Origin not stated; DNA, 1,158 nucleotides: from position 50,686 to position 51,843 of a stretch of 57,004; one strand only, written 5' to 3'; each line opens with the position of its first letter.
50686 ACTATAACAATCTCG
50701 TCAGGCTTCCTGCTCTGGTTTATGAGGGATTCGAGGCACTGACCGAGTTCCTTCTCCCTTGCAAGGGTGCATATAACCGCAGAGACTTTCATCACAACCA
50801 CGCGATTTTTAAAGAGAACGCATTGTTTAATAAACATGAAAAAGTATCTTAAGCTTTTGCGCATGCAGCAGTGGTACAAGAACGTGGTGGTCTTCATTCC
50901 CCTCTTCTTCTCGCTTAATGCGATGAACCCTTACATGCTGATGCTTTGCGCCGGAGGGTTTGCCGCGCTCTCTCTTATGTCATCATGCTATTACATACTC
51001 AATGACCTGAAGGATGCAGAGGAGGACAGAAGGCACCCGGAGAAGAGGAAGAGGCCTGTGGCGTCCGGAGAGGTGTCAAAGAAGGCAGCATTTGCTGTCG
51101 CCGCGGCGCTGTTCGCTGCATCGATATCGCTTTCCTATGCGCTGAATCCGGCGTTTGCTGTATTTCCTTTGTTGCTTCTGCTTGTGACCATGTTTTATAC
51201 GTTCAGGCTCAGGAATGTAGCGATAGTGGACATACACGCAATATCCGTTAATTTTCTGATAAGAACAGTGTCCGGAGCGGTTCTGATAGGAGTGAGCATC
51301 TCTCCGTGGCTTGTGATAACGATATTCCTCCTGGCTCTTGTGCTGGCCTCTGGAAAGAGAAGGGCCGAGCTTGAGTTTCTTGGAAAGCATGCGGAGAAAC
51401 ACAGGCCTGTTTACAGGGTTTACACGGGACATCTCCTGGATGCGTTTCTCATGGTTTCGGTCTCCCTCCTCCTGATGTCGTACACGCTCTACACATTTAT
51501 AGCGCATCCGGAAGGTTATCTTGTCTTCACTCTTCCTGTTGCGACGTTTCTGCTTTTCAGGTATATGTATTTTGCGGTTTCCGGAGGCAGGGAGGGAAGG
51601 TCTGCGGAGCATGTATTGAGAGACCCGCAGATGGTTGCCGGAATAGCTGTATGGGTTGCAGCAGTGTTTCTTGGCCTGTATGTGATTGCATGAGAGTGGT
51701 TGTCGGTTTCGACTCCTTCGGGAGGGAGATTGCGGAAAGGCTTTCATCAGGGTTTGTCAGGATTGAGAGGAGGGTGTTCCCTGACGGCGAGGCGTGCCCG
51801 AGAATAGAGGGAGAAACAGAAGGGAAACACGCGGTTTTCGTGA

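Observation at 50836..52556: DPPR-synthase-like UbiA prenyltransferase translationally coupled to PRPP synthase inside an archaeal glycan locus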

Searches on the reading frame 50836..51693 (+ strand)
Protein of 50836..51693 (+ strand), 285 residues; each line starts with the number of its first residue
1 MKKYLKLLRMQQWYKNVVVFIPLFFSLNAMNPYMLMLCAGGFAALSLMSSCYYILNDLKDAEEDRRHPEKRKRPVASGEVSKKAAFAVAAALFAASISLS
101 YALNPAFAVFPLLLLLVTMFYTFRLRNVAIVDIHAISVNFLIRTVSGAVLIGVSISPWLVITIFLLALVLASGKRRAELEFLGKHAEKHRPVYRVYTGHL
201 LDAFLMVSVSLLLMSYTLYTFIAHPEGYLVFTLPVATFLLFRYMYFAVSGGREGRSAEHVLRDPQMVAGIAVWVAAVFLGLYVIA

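Call 5: search_protein_families(library=pfam, proteins=[window:50836-51690:+], max_evalue=0.01)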
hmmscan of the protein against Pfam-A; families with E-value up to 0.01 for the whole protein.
window:50836-51690:+ (285 aa): 2 families
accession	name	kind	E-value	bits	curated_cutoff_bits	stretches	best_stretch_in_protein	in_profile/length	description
PF01040.23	UbiA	-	3.1e-23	82.8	34.2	1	36-247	20-232/250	UbiA prenyltransferase family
PF20197.3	DUF6560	-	0.0015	19.2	27.8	0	153-226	5-76/174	Family of unknown function (DUF6560)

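Call 6: search_protein_families(library=ncbifam, proteins=[window:50836-51690:+], max_evalue=0.01)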
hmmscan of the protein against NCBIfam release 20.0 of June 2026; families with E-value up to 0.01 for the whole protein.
window:50836-51690:+ (285 aa): 19 families
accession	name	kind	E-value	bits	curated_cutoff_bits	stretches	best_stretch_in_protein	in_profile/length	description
NF008977.0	PRK12324.1-2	equivalog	1.2e-65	221.8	234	1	2-279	3-285/297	decaprenyl-phosphate phosphoribosyltransferase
NF008978.0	PRK12324.1-4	equivalog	8.1e-49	166.3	207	1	4-283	35-321/322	decaprenyl-phosphate phosphoribosyltransferase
NF006088.0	PRK08238.1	equivalog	6.2e-48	163.6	351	1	2-243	193-434/482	UbiA family prenyltransferase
NF008976.0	PRK12324.1-1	equivalog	4.1e-41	141.3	474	1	5-279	22-301/306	decaprenyl-phosphate phosphoribosyltransferase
NF009523.0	PRK12884.1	equivalog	1.5e-14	53.8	269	1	1-259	4-257/279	prenyltransferase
TIGR01474.1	ubiA_proteo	equivalog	6.7e-11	42.2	275.45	1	2-127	2-132/282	4-hydroxybenzoate octaprenyltransferase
TIGR01473.1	cyoE_ctaB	equivalog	2.4e-09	37.4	210.3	1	2-160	1-161/281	heme o synthase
NF009521.0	PRK12882.1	equivalog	1.7e-08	34.1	296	1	2-277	6-278/280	geranylgeranylglycerol-phosphate geranylgeranyltransferase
TIGR01475.1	ubiA_other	subfamily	3e-08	33.5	180.8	1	19-170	21-169/282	UbiA-like polyprenyltransferase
NF045897.1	SCO3242_trans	equivalog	8.1e-08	32.2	260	1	49-106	40-101/287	SCO3242 family prenyltransferase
NF035940.1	prenyl_rel_EboC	equivalog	1.4e-07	31.2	250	1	50-169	53-165/292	UbiA-like protein EboC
NF009514.0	PRK12873.1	equivalog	3.3e-07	30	246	1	1-113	10-124/297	4-hydroxybenzoate polyprenyltransferase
NF009522.0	PRK12883.1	equivalog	6.2e-07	29.2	353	1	45-167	46-167/279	geranylgeranylglycerol-phosphate geranylgeranyltransferase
NF005742.0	PRK07566.1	equivalog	7.2e-06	25.3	313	1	38-163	68-195/315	chlorophyll synthase ChlG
NF009515.0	PRK12874.1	equivalog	6.7e-05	22.4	392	1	53-162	64-172/291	4-hydroxybenzoate polyprenyltransferase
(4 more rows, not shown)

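Call 8: find_encoding_contigs(protein=window:50836-51693:+, flank=10000, max_places=6)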
Protein window:50836-51693:+ (285 aa): no gene with exactly this product is on record in the collection.

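Call 9: find_homologous_proteins(query=window:50836-51690:+, max_evalue=0.00001)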
Query window:50836-51690:+ (285 aa): 234 proteins with E <= 0.00001 among 8000 candidates; the best 120 are listed.
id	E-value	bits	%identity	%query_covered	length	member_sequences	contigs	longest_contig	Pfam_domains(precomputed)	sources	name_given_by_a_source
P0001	1.4e-177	607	100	100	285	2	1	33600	PF01040.24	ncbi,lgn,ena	-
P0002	4.4e-86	307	51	98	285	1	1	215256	PF01040.24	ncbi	ncbi:MAG: decaprenyl-phosphate phosphoribosyltransferase [Candidatus Altiarchaeota archaeon]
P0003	7.1e-86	306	50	100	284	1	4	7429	PF01040.24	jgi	-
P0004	2.4e-78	282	47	99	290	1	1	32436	PF01040.24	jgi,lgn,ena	-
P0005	2.9e-78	281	49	99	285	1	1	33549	PF01040.24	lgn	-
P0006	3.3e-78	281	48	99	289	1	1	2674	PF01040.24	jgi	jgi:4-hydroxybenzoate polyprenyltransferase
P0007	3.5e-76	274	49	97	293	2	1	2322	PF01040.24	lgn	-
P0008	2.9e-75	271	48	99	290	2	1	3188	PF01040.24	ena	-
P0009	2.7e-73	265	48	98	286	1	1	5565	PF01040.24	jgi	jgi:4-hydroxybenzoate polyprenyltransferase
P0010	7.1e-73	264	47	98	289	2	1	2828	PF01040.24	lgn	-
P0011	2.3e-72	262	47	97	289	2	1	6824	PF01040.24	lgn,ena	-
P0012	1.8e-69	252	46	100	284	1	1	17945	PF01040.24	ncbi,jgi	-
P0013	1.2e-68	250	46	100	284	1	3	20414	PF01040.24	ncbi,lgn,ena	-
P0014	6.3e-66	241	44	98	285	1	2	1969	PF01040.24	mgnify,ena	mgnify:CR=1 FL=1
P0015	7.4e-66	241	44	97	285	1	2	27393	PF01040.24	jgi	-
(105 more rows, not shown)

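Call 10: find_encoding_contigs(protein=P0001, flank=10000, max_places=3)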
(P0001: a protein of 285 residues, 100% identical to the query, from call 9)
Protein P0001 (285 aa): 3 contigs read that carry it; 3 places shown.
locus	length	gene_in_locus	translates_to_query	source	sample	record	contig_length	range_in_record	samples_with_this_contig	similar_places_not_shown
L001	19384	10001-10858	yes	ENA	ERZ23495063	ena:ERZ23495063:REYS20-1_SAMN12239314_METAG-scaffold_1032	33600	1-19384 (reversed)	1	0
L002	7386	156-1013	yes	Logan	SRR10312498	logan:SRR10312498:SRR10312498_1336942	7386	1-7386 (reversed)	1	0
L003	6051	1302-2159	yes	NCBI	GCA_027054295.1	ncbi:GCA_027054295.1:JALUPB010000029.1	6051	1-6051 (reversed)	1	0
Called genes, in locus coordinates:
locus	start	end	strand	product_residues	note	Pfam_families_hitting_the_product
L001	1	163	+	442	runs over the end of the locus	PF03721:UDPG_MGDP_dh_N, PF03446:NAD_binding_2 (faint), PF00984:UDPG_MGDP_dh, PF03720:UDPG_MGDP_dh_C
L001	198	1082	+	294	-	PF00535:Glycos_transf_2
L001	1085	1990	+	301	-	PF03706:LPG_synthase_TM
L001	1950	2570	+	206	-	PF01209:Ubie_methyltran, PF13489:Methyltransf_23, PF05175:MTS, PF07021:MetW, PF08241:Methyltransf_11, PF08242:Methyltransf_12, PF13649:Methyltransf_25, PF13847:Methyltransf_31, +1 more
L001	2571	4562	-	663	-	-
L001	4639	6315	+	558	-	PF02543:Carbam_trans_N, PF22521:HypF_C_2 (weak), PF16861:Carbam_trans_C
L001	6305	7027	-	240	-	PF01209:Ubie_methyltran, PF13489:Methyltransf_23, PF07021:MetW, PF13847:Methyltransf_31, PF08241:Methyltransf_11, PF08242:Methyltransf_12, PF13649:Methyltransf_25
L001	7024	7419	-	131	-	PF00534:Glycos_transf_1, PF13692:Glyco_trans_1_4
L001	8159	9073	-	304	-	PF01073:3Beta_HSD, PF01370:Epimerase, PF02719:Polysacc_synt_2, PF04321:RmlD_sub_bind, PF05368:NmrA (weak), PF13460:NAD_binding_10, PF16363:GDP_Man_Dehyd, PF07993:NAD_binding_4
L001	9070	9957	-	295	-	PF00535:Glycos_transf_2, PF13641:Glyco_tranf_2_3, PF13632:Glyco_trans_2_3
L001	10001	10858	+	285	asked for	PF01040:UbiA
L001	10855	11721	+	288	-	PF13793:Pribosyltran_N, PF00156:Pribosyltran, PF14572:Pribosyl_synth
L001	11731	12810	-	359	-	PF04015:DUF362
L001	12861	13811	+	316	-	PF03706:LPG_synthase_TM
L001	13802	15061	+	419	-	PF06728:PIG-U (weak), PF09594:GT87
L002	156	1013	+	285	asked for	PF01040:UbiA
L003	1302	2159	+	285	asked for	PF01040:UbiA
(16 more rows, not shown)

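Call 11: find_encoding_contigs(protein=P0002, flank=10000, max_places=3)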
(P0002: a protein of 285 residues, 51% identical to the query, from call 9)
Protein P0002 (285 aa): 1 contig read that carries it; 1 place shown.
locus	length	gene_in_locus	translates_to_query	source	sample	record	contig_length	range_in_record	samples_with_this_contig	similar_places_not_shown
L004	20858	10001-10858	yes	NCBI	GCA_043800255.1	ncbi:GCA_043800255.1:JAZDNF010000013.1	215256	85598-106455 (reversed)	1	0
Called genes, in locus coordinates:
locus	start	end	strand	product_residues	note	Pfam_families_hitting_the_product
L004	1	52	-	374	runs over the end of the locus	PF06508:QueC (weak)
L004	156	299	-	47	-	-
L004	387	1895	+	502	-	PF13231:PMT_2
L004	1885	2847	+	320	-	PF00535:Glycos_transf_2, PF13641:Glyco_tranf_2_3 (weak)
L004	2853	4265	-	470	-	PF02310:B12-binding, PF04055:Radical_SAM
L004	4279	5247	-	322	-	PF00953:Glycos_transf_4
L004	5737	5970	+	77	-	PF15919:HicB_lk_antitox, PF21748:UPF0150 (weak)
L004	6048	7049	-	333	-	PF01408:GFO_IDH_MocA, PF02894:GFO_IDH_MocA_C, PF22725:GFO_IDH_MocA_C3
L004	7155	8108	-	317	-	PF01073:3Beta_HSD, PF01370:Epimerase, PF02719:Polysacc_synt_2, PF04321:RmlD_sub_bind, PF07993:NAD_binding_4, PF13460:NAD_binding_10, PF16363:GDP_Man_Dehyd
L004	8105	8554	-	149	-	PF00908:dTDP_sugar_isom, PF14667:Polysacc_synt_C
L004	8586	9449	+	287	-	PF01370:Epimerase, PF04321:RmlD_sub_bind, PF16363:GDP_Man_Dehyd, PF01073:3Beta_HSD, PF02719:Polysacc_synt_2, PF13460:NAD_binding_10 (weak), PF07993:NAD_binding_4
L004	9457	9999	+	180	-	-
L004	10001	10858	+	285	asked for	PF01040:UbiA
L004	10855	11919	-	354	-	PF04015:DUF362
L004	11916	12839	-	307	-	PF01073:3Beta_HSD, PF01370:Epimerase, PF02719:Polysacc_synt_2, PF04321:RmlD_sub_bind, PF16363:GDP_Man_Dehyd, PF07993:NAD_binding_4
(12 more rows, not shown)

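Call 14: search_solved_structures(query=window:50836-51690:+, max_evalue=1, show_alignments=1)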
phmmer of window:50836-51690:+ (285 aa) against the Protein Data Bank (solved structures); distinct sequences matched with E-value up to 1: 4.
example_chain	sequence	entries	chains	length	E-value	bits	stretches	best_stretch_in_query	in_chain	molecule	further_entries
8j8j_D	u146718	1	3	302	1.7e-32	116.4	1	5-277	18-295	Decaprenyl-phosphate phosphoribosyltransferase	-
8j8k_A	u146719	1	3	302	2.9e-22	82.8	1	5-277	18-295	Decaprenyl-phosphate phosphoribosyltransferase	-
4tq3_A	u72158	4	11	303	0.0027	20.6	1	2-247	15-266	Prenyltransferase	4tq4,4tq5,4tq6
4od4_A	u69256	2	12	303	0.0033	20.4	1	38-127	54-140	4-hydroxybenzoate octaprenyltransferase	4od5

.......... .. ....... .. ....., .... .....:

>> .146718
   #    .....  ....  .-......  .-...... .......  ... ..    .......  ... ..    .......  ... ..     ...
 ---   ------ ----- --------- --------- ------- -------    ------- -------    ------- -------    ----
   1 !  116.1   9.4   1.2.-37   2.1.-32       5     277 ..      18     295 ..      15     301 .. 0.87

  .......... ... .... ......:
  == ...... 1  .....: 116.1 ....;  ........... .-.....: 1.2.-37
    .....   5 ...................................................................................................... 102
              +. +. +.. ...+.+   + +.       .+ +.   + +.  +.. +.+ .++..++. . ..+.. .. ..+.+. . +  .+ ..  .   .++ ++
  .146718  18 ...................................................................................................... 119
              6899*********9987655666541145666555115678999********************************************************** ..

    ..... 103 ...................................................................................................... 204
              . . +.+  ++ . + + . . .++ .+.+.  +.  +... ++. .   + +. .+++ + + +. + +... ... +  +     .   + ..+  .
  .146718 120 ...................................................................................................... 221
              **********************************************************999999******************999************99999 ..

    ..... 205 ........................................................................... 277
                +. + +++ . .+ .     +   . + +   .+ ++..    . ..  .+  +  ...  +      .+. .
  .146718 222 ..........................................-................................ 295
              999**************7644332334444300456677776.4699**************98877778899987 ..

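Call 18: find_related_loci(query=A1, collection=genome_contigs, flank=10000)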
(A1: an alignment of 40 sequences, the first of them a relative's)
Query A1 (285 aa) in genome_contigs; peptide patterns used: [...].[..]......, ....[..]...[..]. (x = any residue, [..] = any of these).
600 stretches matched a pattern (row limit reached: there are more); 588 encode a relative of the query (tblastn E <= 1e-3); the best 80 are kept; 80 distinct loci.
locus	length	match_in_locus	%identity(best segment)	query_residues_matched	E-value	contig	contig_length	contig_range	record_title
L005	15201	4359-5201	46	1-281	3e-85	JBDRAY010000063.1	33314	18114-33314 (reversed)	MAG: Methanobacteriota archaeon isolate MEGAHIT-group-1.1031 k141_9131605, whole genome shotgun sequence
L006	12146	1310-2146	49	5-282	1e-83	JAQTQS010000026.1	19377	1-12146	MAG: Candidatus Altiarchaeota archaeon isolate STB_145 NODE_6407_length_19377_cov_3.201403_Sandtown_B, whole genome shot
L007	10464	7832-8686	46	1-285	3e-82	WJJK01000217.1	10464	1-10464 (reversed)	MAG: Candidatus Altiarchaeales archaeon isolate RBin_358 k141_2671930, whole genome shotgun sequence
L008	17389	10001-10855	41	1-284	4e-73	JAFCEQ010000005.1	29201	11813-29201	Candidatus Parvarchaeota archaeon isolate Meg22_1214_Bin_175 Meg22_1214_Bin_175_scaffold_4086, whole genome shotgun sequ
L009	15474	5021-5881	44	5-279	2e-72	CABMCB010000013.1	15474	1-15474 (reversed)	uncultured archaeon isolate LFW-28 genome assembly, contig: LFW28_17, whole genome shotgun sequence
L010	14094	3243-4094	45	1-285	3e-70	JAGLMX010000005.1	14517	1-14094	MAG: Candidatus Aenigmatarchaeota archaeon isolate RS_6_10 ROV157_6.bin.10.fa_5, whole genome shotgun sequence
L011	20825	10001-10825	44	9-283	2e-67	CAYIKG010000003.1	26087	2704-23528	MAG TPA_asm: uncultured archaeon isolate ERP119705_co24_1010 genome assembly, contig: NODE_1918_length_26087_cov_5.15573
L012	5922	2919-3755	44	4-282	5e-67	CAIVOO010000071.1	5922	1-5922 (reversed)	uncultured archaeon isolate AM-sed-core3-D1_bin-502 genome assembly, contig: bin-502:071/159, whole genome shotgun seque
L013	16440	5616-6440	41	1-273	1e-66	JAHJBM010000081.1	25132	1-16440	MAG: Candidatus Micrarchaeota archaeon isolate Modern_marine.mb.254 Modern_marine.mb.254_k141_2220169, whole genome shot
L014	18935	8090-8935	38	1-283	2e-66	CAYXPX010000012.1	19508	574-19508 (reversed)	MAG TPA_asm: Candidatus Woesearchaeota archaeon isolate SRP269290_co2_81 genome assembly, contig: NODE_2866_length_19508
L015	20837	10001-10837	43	3-282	4e-66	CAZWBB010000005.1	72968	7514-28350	MAG TPA_asm: uncultured Methanosarcinales archaeon isolate SRP077602_co2_374 genome assembly, contig: NODE_509_length_72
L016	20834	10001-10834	42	3-282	6e-66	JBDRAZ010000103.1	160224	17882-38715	MAG: archaeon isolate MEGAHIT-group-1.1032 k141_13070647, whole genome shotgun sequence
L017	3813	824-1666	43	2-283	2e-65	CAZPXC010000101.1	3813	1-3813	MAG TPA_asm: uncultured Methanosarcinales archaeon isolate binchicken_co151_549 genome assembly, contig: NODE_49058_leng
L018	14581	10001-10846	39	1-283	6e-65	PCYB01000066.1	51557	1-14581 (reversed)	MAG: Candidatus Woesearchaeota archaeon CG10_big_fil_rev_8_21_14_0_10_36_11 CG10_8_21_14_0.10_scaffold_374_c, whole geno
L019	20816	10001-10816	41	2-274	1e-64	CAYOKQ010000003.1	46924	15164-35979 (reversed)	MAG TPA_asm: uncultured Methanosarcinales archaeon isolate binchicken_co125_1105 genome assembly, contig: NODE_1532_leng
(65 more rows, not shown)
